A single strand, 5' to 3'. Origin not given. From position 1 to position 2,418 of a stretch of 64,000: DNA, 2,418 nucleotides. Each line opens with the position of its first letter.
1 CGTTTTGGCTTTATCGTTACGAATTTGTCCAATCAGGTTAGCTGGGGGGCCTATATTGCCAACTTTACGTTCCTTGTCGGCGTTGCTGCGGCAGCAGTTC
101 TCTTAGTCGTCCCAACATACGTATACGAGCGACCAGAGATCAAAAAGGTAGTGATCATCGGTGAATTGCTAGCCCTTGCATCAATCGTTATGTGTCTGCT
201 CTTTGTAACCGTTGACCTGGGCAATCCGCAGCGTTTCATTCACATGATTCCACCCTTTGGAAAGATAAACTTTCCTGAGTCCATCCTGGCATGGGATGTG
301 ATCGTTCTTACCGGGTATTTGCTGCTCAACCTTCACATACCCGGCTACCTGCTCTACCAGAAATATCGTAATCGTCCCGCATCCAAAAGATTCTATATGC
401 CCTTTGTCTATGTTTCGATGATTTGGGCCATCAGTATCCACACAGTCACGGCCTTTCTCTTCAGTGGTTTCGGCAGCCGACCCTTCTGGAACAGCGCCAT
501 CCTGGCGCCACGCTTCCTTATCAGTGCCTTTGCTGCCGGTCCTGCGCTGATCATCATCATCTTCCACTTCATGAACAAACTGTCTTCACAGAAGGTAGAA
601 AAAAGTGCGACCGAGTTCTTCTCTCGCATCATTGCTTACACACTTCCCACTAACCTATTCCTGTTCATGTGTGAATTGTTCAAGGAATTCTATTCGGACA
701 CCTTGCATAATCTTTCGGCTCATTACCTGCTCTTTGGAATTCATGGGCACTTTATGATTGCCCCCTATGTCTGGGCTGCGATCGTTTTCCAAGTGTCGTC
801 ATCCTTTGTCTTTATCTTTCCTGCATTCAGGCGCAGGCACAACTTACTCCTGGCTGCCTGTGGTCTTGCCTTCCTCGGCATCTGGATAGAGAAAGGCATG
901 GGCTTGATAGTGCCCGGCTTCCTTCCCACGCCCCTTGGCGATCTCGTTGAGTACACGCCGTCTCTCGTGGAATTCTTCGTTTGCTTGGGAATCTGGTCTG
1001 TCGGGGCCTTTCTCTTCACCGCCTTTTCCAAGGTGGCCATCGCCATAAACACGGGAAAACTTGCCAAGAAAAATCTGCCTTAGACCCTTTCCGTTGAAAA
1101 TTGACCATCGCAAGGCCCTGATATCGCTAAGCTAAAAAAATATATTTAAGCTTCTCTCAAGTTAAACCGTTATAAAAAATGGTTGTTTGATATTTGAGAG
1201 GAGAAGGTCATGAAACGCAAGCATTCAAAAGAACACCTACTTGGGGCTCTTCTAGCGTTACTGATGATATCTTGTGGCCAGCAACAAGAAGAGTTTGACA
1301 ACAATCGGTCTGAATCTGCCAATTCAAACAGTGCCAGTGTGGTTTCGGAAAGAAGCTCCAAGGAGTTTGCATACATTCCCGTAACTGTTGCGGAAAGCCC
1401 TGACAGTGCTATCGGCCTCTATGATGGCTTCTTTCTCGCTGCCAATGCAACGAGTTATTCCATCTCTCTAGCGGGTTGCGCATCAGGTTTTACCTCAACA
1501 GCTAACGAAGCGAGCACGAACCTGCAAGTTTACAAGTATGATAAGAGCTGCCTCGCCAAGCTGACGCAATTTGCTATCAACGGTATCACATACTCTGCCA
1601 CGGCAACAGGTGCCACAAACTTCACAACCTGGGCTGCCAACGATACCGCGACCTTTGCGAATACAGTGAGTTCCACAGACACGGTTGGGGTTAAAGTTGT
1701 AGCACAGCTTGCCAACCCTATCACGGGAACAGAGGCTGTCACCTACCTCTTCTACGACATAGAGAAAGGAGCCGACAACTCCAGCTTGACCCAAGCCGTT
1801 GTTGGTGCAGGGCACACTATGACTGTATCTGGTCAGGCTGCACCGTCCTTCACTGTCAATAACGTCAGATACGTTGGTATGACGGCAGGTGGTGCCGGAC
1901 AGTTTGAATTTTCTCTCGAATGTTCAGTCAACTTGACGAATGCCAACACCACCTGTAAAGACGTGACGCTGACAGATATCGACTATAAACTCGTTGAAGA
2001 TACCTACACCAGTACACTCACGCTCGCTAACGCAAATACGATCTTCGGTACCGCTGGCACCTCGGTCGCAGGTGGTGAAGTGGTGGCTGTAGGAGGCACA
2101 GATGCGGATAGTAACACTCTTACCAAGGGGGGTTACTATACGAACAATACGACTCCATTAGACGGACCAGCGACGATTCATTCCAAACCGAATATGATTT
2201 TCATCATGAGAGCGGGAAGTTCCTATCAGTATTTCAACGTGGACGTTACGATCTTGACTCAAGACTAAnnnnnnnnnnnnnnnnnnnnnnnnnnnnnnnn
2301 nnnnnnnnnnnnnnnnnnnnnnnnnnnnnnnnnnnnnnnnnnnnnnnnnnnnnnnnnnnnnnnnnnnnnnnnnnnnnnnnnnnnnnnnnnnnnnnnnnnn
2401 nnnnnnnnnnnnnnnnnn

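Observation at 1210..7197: Candidate undescribed lipoprotein surface-filament or S-layer locus with its own glycosylation genes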

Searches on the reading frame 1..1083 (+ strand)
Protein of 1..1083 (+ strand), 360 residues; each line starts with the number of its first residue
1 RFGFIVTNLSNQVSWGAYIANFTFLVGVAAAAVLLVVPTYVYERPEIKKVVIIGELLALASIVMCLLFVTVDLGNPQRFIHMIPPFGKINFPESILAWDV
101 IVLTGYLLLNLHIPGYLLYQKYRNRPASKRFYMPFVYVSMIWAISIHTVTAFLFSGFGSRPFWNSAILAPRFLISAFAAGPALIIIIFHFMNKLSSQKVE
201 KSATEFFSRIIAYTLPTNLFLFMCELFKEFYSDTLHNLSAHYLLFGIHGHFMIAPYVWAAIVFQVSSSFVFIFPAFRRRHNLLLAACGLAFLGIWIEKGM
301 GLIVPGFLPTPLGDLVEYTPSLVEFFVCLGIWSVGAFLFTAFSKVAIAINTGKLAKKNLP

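Call 3: search_protein_families(library=pfam, proteins=[window:1-1083:+], max_evalue=0.1)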
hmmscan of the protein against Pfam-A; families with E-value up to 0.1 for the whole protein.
window:1-1083:+ (360 aa): 2 families
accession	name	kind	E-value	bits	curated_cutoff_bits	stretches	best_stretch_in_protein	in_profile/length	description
PF03916.19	NrfD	-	2.2e-38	133.1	25.8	1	6-297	2-300/313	Polysulphide reductase, NrfD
PF08566.15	Pam17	-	0.017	15.4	25.4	1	157-212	66-121/165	Mitochondrial import protein Pam17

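Call 4: search_protein_families(library=ncbifam, proteins=[window:1-1083:+], max_evalue=0.1)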
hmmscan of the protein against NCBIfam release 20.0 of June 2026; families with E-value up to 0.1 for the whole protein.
window:1-1083:+ (360 aa): 4 families
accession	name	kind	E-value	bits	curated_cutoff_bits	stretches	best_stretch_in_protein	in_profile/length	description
NF045798.1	DsrP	equivalog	8.3e-108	360.9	350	1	3-351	37-345/346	sulfate reduction electron transfer complex DsrMKJOP subunit DsrP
NF041784.1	mnquin_red_QrcD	equivalog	3.6e-08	33.1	570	1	3-339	43-391/408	menaquinone reductase integral membrane subunit QrcD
TIGR03148.1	cyt_nit_nrfD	equivalog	9.8e-07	28.3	347.6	1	12-294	7-300/316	cytochrome c nitrite reductase subunit NrfD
NF011568.0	PRK14992.1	equivalog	3.8e-05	23.2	314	1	11-189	15-187/341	tetrathionate reductase subunit TtrC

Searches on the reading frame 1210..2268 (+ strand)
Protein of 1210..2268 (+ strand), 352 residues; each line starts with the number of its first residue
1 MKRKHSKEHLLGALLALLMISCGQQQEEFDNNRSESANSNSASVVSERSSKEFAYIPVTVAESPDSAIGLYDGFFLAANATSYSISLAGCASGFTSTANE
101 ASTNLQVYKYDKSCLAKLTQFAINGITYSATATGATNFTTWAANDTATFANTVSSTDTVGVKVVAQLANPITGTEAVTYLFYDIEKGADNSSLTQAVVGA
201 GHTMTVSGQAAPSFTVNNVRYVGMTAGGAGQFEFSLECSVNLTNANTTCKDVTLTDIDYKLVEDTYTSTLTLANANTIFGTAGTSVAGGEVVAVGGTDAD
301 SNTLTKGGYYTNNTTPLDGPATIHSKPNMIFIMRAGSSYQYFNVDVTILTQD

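Call 3: search_protein_families(library=pfam, proteins=[window:1210-2268:+], max_evalue=0.1)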
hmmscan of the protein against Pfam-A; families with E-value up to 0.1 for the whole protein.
window:1210-2268:+ (352 aa): 1 family
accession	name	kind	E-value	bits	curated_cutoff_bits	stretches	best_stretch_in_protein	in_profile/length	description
PF13464.11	RodZ_C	-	0.093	13.1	23.9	0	187-228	14-55/72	RodZ C-terminal domain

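Call 4: search_protein_families(library=ncbifam, proteins=[window:1210-2268:+], max_evalue=0.1)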
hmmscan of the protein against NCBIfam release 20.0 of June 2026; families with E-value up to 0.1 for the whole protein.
window:1210-2268:+ (352 aa): 1 family
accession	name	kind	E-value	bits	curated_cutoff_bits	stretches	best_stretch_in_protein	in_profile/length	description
NF041433.1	UmoA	subfamily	0.0073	16.1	200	1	202-316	60-169/178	UmoA family flagellar biogenesis regulator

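Call 6: find_homologous_proteins(query=window:1210-2268:+)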
Query window:1210-2268:+ (352 aa): 47 proteins with E <= 0.001 among 8000 candidates.
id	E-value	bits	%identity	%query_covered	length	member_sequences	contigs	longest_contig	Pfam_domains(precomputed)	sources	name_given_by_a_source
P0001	1.8e-193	660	91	96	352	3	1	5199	-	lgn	-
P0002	6.6e-151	520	73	96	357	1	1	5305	-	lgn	-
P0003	9.3e-119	414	60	95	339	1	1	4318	-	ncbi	-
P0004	2.3e-115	403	60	96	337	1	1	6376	-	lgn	-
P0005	1.6e-112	394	58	100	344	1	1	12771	-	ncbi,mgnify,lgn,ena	mgnify:CR=1 FL=1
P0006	2.0e-111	390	60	95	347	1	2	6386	-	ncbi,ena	-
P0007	8.2e-85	303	48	99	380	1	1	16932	-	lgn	-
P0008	4.7e-78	281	48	97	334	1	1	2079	-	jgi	jgi:hypothetical protein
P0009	2.1e-75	272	53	86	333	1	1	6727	-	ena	-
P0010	1.1e-74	270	45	98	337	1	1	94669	-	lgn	-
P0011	1.3e-74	269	47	94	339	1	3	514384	-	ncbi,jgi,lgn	jgi:hypothetical protein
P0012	4.1e-74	268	48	95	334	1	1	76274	-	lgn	-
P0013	1.5e-73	266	45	100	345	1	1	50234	-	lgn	-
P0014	1.6e-68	249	45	100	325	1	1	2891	-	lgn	-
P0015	7.4e-67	244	47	79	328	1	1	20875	-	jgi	jgi:hypothetical protein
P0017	6.8e-62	228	42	89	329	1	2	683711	-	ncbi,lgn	ncbi:MAG: hypothetical protein AB7T49_08015 [Oligoflexales bacterium]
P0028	6.2e-55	205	39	97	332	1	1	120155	-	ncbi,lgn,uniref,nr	ncbi:MAG TPA: hypothetical protein VE954_19245 [Oligoflexus sp.]|uniref:hypothetical protein n=1 Tax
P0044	2.8e-42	163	36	98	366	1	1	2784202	-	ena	-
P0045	5.1e-37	146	40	78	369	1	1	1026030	-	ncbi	-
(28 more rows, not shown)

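Call 10: find_encoding_contigs(protein=P0017, flank=10000, max_places=2)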
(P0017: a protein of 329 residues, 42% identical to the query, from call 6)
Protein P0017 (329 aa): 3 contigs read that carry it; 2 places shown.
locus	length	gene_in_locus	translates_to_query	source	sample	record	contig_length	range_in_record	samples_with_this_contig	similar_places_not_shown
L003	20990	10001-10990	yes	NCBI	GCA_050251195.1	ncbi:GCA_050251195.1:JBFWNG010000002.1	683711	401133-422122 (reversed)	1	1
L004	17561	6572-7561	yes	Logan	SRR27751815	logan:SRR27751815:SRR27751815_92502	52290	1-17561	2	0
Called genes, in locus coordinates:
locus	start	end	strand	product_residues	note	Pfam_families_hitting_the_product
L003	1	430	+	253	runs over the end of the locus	PF00535:Glycos_transf_2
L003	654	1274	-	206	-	PF01797:Y1_Tnp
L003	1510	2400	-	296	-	-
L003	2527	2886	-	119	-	-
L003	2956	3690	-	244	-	-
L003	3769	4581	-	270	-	PF01171:ATP_bind_3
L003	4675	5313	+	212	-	-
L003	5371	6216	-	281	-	PF00892:EamA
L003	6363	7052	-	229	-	PF14273:DUF4360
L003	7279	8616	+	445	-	PF13517:FG-GAP_3 (faint)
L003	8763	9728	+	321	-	-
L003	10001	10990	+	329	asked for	-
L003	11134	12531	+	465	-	-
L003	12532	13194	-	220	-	-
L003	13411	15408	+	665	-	PF00999:Na_H_Exchanger, PF02080:TrkA_C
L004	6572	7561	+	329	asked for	-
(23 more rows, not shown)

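Call 11: find_encoding_contigs(protein=P0045, flank=10000, max_places=2)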
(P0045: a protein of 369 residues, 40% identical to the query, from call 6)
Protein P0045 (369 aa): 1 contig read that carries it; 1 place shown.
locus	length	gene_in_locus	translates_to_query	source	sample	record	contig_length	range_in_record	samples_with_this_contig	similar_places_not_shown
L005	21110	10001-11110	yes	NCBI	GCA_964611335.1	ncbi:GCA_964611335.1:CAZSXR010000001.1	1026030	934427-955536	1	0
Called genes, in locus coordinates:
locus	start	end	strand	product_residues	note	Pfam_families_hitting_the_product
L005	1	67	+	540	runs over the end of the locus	PF00115:COX1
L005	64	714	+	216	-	PF00510:COX3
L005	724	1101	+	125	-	PF03626:COX4_pro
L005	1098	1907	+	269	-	PF02630:SCO1-SenC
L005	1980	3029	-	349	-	-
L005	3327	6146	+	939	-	PF03160:Calx-beta (faint)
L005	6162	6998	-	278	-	-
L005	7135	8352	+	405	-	PF00026:Asp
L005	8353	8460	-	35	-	-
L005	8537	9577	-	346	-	-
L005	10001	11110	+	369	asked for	-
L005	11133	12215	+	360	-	-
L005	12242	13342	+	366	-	-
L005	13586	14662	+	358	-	-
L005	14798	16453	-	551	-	PF19580:Exo_endo_phos_3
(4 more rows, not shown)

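Call 12: find_encoding_contigs(protein=P0011, flank=10000, max_places=1)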
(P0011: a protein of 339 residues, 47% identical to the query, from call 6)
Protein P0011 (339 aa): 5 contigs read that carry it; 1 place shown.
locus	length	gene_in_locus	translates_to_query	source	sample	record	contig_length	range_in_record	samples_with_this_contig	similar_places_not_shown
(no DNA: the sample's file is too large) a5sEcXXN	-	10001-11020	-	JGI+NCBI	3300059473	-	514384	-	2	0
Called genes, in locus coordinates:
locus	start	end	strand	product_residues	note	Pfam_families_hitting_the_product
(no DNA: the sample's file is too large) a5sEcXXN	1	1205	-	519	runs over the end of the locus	PF00962:A_deaminase, PF19326:AMP_deaminase (weak)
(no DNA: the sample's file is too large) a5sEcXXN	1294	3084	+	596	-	PF00664:ABC_membrane, PF00005:ABC_tran, PF02463:SMC_N (faint)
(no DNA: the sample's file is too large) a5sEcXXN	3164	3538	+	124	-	-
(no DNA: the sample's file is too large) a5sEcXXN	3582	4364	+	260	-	PF00106:adh_short, PF01370:Epimerase (weak), PF08659:KR, PF13561:adh_short_C2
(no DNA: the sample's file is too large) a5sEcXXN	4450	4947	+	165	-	-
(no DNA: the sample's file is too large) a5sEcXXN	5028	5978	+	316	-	PF01547:SBP_bac_1, PF13531:SBP_bac_11, PF13416:SBP_bac_8 (faint), PF13343:SBP_bac_6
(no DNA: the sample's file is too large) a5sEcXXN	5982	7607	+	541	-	PF00528:BPD_transp_1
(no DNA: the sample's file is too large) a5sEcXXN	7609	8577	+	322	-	PF00005:ABC_tran, PF13304:AAA_21 (weak)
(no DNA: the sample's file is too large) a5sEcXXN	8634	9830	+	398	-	PF13506:Glyco_transf_21, PF00535:Glycos_transf_2, PF10111:Glyco_tranf_2_2 (weak), PF13641:Glyco_tranf_2_3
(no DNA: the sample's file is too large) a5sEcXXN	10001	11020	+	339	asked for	-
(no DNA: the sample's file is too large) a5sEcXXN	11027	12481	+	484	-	-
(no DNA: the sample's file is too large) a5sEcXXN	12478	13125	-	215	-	-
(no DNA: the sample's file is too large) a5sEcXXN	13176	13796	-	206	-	-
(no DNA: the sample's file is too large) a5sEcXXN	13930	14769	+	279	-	-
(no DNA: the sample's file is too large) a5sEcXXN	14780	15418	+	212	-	-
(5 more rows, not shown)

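Call 13: find_encoding_contigs(protein=P0044, flank=10000, max_places=1)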
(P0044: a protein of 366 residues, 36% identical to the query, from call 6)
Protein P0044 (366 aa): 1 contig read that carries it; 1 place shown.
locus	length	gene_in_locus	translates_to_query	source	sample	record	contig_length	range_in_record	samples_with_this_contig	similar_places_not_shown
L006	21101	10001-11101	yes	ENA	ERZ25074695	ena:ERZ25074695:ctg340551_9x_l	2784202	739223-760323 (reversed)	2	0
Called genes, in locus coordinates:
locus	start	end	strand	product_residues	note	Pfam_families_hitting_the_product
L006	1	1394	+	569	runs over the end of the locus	PF14200:RicinB_lectin_2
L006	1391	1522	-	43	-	-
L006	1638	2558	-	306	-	PF01553:Acyltransferase, PF16076:Acyltransf_C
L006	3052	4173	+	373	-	PF00144:Beta-lactamase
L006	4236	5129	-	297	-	PF03279:Lip_A_acyltrans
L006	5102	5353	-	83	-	-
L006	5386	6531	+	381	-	PF00069:Pkinase, PF19974:TCAD9 (weak), PF06293:Kdo (faint)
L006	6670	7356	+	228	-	PF04264:YceI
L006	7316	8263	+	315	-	PF10517:DM13 (weak)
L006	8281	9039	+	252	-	-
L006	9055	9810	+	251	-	-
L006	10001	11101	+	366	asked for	-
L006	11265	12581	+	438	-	-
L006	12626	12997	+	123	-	-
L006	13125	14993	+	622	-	-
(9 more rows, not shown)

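Call 14: find_encoding_contigs(protein=P0028, flank=10000, max_places=1)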
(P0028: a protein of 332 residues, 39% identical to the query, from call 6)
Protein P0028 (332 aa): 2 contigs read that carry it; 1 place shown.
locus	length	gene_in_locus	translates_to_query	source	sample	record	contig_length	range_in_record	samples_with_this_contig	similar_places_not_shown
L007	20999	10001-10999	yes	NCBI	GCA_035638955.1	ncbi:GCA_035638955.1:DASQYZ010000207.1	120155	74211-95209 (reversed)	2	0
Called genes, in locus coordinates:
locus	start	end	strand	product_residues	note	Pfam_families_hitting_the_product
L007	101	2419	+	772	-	PF00390:malic, PF03949:Malic_M, PF01515:PTA_PTB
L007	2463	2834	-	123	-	-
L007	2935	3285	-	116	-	PF00072:Response_reg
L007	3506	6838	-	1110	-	-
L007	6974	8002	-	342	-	PF00246:Peptidase_M14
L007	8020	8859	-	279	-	PF13444:Acetyltransf_5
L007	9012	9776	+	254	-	PF01553:Acyltransferase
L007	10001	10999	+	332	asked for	-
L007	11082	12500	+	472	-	-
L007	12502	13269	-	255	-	-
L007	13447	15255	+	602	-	-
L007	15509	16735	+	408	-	-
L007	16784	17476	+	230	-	-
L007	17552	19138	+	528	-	-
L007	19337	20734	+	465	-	-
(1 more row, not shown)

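Call 15: find_encoding_contigs(protein=P0010, flank=10000, max_places=1)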
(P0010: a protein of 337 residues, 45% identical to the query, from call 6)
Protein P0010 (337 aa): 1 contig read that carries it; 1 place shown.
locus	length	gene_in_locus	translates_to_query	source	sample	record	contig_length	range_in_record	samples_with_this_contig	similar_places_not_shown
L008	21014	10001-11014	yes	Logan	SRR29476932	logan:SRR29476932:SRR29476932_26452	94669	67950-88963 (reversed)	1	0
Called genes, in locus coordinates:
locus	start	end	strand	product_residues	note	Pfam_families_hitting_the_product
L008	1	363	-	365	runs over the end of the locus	PF00089:Trypsin (faint), PF13365:Trypsin_2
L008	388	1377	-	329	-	PF13432:TPR_16 (faint), PF13428:TPR_14 (faint), PF25063:ARM_TT21_C (weak), PF13181:TPR_8 (faint), PF14559:TPR_19 (weak)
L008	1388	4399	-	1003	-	-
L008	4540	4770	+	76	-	-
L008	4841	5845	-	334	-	PF14114:DUF4286 (weak)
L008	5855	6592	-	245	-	PF02463:SMC_N (faint), PF00005:ABC_tran, PF13304:AAA_21 (weak)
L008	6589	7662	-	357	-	PF00528:BPD_transp_1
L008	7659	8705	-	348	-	PF00528:BPD_transp_1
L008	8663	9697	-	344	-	PF00497:SBP_bac_3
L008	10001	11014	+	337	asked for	-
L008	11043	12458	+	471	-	-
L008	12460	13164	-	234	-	-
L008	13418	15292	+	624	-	PF02574:S-methyl_trans, PF02219:MTHFR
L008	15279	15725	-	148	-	PF09656:PGPGW (weak)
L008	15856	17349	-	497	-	PF01965:DJ-1_PfpI (weak)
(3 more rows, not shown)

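Call 19: predict_structure(alignment_id=A1)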
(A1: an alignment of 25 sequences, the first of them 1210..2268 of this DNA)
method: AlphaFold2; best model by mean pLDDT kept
length: 352 residues; sequences in the alignment: 25
mean_pLDDT: 78.6   pTM: 0.47
mean pLDDT of the five models: 78.6, 77.3, 73.1, 69.7, 68.4
residues with pLDDT >= 90: 154; 70-90: 109; 50-70: 33; < 50: 56
segments of 3 or more residues with pLDDT < 50: 1-5, 23-49, 67-76, 185-195, 350-352
pLDDT, mean of each block of 10 residues (from residue 1): 46 61 44 40 45 87 58 51 95 93 91 96 93 94 92 90 93 90 52 51 73 86 83 91 87 92 85 92 91 91 92 85 82 93 72 38
secondary structure, 60 per line:
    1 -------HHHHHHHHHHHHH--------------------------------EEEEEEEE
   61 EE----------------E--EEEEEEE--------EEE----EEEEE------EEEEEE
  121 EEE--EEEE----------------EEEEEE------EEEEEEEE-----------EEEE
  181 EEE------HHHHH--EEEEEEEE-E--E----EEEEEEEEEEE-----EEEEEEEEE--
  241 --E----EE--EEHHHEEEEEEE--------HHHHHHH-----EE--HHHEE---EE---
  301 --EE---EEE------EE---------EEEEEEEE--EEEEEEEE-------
elements in order: H8-20 E53-62 E82-88 E97-99 E104-108 E115-123 E126-129 E146-151 E158-165 E177-183 H190-194 E197-204 E214-224 E230-238 E257-263 H272-278 E308-310 E328-335 E338-345

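Call 21: search_solved_structures(query=A1, max_evalue=10)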
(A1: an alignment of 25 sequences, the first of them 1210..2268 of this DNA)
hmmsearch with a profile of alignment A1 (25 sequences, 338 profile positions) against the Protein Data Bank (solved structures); distinct sequences matched with E-value up to 10: 0.

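Call 22: fold_search(model_id=the predicted structure, library=pdb)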
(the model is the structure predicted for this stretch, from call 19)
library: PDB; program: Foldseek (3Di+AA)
matches with E <= 10: 283; with E <= 0.001: 0
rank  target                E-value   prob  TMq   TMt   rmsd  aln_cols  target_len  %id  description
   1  2a46                  9.2e-02  0.08  0.12  0.17  20.0       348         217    7  Crystal structures of amFP486, a cyan fluorescent protein from Anemonia majano, and variants (released 2005-08-16)
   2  2a48                  9.2e-02  0.07  0.11  0.16  20.7       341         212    8  Crystal structure of amFP486 E150Q (released 2005-08-16)
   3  7m7w_D                1.1e-01  0.15  0.16  0.24  19.3       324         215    7  Antibodies to the SARS-CoV-2 receptor-binding domain that maximize breadth and resistance to viral escape (released 2021-05-05)
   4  3q2l_A                1.2e-01  0.08  0.13  0.18  21.4       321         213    9  Mouse E-cadherin EC1-2 V81D mutant (released 2011-02-23)
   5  8ee8_C                1.3e-01  0.13  0.15  0.22  18.5       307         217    8  Crystal structure of a NHP anti-ZIKV neutralizing antibody rhMZ100-C in complex with ZIKV E glycoprotein (released 2023-08-30)
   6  6yoa_B                1.4e-01  0.77  0.21  0.44   7.0       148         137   14  Lig v 1 structure and the inflammatory response to the Ole e 1 protein family (released 2020-05-13)
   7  2a47                  2.0e-01  0.06  0.12  0.16  19.6       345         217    9  Crystal structure of amFP486 H199T (released 2005-08-16)
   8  2h5o_A                2.1e-01  0.06  0.12  0.18  19.0       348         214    9  Crystal structure of mOrange (released 2006-08-22)
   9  8bgl_A                2.1e-01  0.06  0.13  0.18  19.7       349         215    8  Structure of the dimeric rsCherryRev1.4 (released 2023-02-15)
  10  8s6m_M                2.3e-01  0.14  0.17  0.25  19.6       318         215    8  SARS-CoV-2 BQ.1.1 RBD bound to the S2V29 and the S2H97 Fab fragments (released 2024-10-23)
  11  7u0x_G                3.2e-01  0.10  0.17  0.25  20.1       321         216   10  SARS-Cov2 S protein structure in complex with neutralizing monoclonal antibody 002-13 (released 2023-03-01)
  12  5no8_A                3.2e-01  0.07  0.15  0.09  17.7       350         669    7  Polysaccharide Lyase BACCELL_00875 (released 2017-06-28)
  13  3m24_C                3.2e-01  0.03  0.10  0.13  21.7       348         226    8  Crystal structure of TagBFP fluorescent protein (released 2010-05-26)
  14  9lsw_D                3.4e-01  0.06  0.13  0.19  20.0       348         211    7  Crystal structure of the calcium-free mRFP1 with a grafted calcium-binding sequence (released 2025-06-04)
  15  2ddc_A                3.7e-01  0.05  0.13  0.18  18.7       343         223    6  Unique behavior of a histidine responsible for an engineered green-to-red photoconversion process (released 2006-03-07)
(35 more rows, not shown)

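Call 36: search_protein_representatives(alignment_id=A1)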
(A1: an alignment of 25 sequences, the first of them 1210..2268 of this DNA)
Query: 25 sequences, 338 profile positions. Proteins with E-value up to 0.001 (for the whole library): 533; up to 1e-10: 434; up to 1e-30: 277. The best 150 are listed.
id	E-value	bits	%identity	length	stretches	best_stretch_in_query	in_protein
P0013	2.8e-119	414.6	-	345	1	1-338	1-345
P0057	1.6e-117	408.8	-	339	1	11-338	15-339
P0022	3.8e-114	397.7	-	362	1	12-336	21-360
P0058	1.5e-112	392.5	-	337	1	2-337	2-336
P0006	9.5e-112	389.8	-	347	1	8-338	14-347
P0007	1.0e-111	389.7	-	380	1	11-337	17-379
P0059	7.0e-111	387.0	-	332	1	2-336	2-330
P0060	4.5e-110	384.3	-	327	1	10-337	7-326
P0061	1.2e-106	373.1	-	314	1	20-334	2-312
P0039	4.9e-106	371.0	-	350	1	2-335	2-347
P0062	7.0e-105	367.3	-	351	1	15-336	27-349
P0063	5.7e-102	357.7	-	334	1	9-335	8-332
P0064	9.1e-102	357.0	-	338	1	6-337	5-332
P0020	2.3e-100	352.4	-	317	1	9-337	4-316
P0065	2.9e-100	352.1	-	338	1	10-336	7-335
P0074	3.5e-93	328.8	-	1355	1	12-334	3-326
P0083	1.2e-88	313.9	-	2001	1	7-334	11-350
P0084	1.2e-88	313.9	-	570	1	10-335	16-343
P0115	2.6e-73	263.4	-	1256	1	42-337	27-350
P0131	1.3e-66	241.4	-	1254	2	8-190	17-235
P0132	2.9e-66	240.3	-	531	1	66-336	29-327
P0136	3.1e-65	236.9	-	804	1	56-337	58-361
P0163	3.7e-57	210.4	-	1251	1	49-333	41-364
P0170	1.0e-55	205.6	-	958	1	44-333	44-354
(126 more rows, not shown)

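Call 39: search_protein_families(library=pfam, proteins=[P0074, P0083, P0084, P0115, P0131, P0136, P0163, P0170, P0132], max_evalue=0.001)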
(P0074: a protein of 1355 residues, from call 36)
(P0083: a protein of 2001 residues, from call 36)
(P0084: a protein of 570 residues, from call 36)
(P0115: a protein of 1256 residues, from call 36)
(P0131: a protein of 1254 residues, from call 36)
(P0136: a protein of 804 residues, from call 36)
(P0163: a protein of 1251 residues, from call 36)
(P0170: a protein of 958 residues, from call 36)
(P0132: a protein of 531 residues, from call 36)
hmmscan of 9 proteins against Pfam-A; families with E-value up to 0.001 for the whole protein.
P0074 (1355 aa): 2 families
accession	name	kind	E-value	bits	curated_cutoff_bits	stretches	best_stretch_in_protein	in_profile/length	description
PF07588.17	DUF1554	-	3e-05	24.3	27.5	1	1206-1328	2-134/136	Protein of unknown function (DUF1554)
PF25180.1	Gp54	-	0.00034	20.8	27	0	343-361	14-32/65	Phage antiviral trigger protein Gp54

P0083 (2001 aa): 0 families

P0084 (570 aa): 1 family
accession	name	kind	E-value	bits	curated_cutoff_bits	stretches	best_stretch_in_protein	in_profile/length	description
PF13385.13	Laminin_G_3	-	3.7e-16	60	27.6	1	400-552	4-144/151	Concanavalin A-like lectin/glucanases superfamily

P0115 (1256 aa): 2 families
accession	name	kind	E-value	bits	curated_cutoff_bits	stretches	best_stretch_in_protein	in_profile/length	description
PF05342.19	Peptidase_M26_N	-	3.9e-09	36.5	27.7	1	864-933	183-250/250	M26 IgA1-specific Metallo-endopeptidase N-terminal region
PF07581.17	Glug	-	0.00042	21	20.5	1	535-559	2-28/28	The GLUG motif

P0131 (1254 aa): 2 families
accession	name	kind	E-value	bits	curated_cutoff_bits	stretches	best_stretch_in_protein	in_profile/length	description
PF05342.19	Peptidase_M26_N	-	1.6e-05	24.7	27.7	0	435-473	200-236/250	M26 IgA1-specific Metallo-endopeptidase N-terminal region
PF07581.17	Glug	-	3.1e-05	24.5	20.5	0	498-524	2-28/28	The GLUG motif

P0136 (804 aa): 0 families

P0163 (1251 aa): 1 family
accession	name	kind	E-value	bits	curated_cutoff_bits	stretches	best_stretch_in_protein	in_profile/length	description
PF07581.17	Glug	-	4.2e-13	49.2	20.5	1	485-507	4-28/28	The GLUG motif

P0170 (958 aa): 1 family
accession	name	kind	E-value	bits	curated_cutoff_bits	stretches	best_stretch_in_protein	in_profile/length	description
PF04862.18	DUF642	-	7.7e-14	52.2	27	1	796-955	3-152/157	Protein of unknown function (DUF642)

P0132 (531 aa): 1 family
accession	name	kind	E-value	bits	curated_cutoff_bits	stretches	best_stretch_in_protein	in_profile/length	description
PF05342.19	Peptidase_M26_N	-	0.00076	19.2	27.7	0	391-464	187-250/250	M26 IgA1-specific Metallo-endopeptidase N-terminal region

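Call 50: search_protein_families(library=pfam, alignment_id=A1, max_evalue=1)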
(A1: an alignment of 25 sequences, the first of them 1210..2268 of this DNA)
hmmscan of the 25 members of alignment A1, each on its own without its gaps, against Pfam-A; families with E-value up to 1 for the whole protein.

A. member 1, window:1210-2268:+ (352 aa): 1 family
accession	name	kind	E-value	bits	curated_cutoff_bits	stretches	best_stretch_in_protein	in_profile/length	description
PF13464.11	RodZ_C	-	0.093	13.1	23.9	1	187-228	14-55/72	RodZ C-terminal domain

B. families by the number of members that match (of 25 scanned): 12 families
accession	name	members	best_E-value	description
PF00151.25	Lipase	1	0.0099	Lipase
PF17360.7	DUF5386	1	0.019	Family of unknown function (DUF5386)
PF20101.4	DUF6491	1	0.027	Family of unknown function (DUF6491)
PF17735.7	BslA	1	0.07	Biofilm surface layer A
PF22670.1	Gp10_D3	1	0.076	Baseplate wedge protein gp10 domain 3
PF13540.12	RCC1_2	1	0.087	Regulator of chromosome condensation (RCC1) repeat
PF13464.11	RodZ_C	1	0.093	RodZ C-terminal domain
PF19404.4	DUF5977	1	0.15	Family of unknown function (DUF5977)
PF23057.1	RBD_ZCCHC3_1st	1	0.17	ZCCHC3, first RNA-binding domain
PF13753.12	SWM_repeat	1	0.22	Putative flagellar system-associated repeat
PF07078.16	FYTT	1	0.28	Forty-two-three protein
PF05594.20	Fil_haemagg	1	0.75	Haemagglutinin repeat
